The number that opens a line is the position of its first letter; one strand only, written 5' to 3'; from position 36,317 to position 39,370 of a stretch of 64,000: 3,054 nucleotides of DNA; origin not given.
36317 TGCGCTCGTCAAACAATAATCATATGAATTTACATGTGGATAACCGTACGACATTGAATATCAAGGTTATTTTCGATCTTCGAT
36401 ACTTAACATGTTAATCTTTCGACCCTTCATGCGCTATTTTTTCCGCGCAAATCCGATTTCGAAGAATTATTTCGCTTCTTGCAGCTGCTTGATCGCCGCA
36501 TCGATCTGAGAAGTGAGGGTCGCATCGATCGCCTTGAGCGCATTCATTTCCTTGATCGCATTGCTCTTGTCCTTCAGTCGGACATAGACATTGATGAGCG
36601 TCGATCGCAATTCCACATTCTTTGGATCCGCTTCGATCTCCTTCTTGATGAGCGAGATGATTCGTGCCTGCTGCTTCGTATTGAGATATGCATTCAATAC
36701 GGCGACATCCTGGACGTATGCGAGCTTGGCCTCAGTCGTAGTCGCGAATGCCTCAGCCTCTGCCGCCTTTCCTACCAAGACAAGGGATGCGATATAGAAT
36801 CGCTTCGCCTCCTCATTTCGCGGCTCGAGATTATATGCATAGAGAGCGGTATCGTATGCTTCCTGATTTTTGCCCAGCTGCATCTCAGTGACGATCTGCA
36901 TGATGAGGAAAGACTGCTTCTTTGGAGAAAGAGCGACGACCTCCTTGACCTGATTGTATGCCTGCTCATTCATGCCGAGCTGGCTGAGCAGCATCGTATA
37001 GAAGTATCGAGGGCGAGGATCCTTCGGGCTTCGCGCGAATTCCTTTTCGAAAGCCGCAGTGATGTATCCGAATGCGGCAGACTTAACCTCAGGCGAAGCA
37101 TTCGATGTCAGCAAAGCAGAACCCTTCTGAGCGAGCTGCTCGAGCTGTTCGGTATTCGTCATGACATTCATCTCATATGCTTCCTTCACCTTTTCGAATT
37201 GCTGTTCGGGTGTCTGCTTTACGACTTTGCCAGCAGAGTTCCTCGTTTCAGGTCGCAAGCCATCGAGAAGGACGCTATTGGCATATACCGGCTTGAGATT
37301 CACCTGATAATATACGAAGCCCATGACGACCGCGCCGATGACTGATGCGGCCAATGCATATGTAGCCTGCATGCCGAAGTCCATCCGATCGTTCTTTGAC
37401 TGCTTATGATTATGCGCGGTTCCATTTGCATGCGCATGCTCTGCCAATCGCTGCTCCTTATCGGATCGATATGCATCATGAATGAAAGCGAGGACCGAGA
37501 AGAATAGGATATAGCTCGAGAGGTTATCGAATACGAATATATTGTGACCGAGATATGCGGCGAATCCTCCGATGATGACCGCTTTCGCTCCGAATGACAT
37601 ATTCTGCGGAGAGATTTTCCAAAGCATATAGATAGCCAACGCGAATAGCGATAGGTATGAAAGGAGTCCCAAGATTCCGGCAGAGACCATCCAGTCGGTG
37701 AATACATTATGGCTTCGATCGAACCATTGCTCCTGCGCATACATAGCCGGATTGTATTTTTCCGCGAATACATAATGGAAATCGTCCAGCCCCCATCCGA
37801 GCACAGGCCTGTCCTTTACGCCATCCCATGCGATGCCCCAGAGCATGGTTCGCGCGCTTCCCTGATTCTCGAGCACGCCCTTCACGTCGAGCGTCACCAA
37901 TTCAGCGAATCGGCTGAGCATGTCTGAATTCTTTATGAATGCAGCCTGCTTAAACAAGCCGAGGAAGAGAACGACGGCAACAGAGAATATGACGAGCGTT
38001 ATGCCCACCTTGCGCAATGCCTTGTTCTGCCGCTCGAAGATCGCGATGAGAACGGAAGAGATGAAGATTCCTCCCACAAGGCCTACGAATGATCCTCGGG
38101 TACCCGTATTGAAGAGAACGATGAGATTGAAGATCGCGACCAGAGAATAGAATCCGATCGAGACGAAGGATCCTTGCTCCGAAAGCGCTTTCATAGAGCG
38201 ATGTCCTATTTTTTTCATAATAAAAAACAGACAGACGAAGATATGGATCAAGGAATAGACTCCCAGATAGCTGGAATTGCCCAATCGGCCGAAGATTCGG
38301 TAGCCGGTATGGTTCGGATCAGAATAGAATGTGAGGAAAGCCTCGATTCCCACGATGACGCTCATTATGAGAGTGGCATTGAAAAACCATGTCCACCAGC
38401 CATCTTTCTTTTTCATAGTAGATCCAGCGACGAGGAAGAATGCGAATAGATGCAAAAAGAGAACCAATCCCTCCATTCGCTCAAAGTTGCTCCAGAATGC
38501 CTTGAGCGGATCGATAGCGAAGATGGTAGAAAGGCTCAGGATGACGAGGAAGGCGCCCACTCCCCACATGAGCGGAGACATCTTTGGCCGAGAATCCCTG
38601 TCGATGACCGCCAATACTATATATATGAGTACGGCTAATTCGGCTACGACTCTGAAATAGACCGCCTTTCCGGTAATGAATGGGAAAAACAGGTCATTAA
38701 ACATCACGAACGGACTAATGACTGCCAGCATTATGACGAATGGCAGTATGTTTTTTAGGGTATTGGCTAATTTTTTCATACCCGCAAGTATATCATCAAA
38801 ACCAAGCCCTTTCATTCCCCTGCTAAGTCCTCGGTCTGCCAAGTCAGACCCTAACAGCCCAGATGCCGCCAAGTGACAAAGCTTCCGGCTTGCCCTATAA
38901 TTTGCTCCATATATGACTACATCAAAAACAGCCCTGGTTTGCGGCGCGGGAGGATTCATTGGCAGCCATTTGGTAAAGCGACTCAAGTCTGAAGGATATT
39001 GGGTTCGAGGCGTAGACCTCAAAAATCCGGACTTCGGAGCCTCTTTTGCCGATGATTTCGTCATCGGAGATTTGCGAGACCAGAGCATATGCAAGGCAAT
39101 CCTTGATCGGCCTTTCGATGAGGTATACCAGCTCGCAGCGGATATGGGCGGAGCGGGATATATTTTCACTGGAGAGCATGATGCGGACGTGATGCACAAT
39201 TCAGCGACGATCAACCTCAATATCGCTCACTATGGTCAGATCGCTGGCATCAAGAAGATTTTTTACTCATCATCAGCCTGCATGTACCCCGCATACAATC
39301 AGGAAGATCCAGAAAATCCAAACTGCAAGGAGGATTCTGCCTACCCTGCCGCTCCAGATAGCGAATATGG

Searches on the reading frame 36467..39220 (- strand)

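Call 38: search_protein_families(library=pfam, proteins=[window:36467-39220:-], max_evalue=0.001)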
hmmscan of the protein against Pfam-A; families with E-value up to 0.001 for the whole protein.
window:36467-39220:- (917 aa): 2 families
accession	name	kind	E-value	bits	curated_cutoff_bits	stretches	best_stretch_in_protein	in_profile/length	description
PF04932.20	Wzy_C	-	9e-18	64.9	31.7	1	361-523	2-149/149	O-Antigen ligase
PF14559.12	TPR_19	-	2.6e-05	24.9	25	0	858-910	14-65/68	Tetratricopeptide repeat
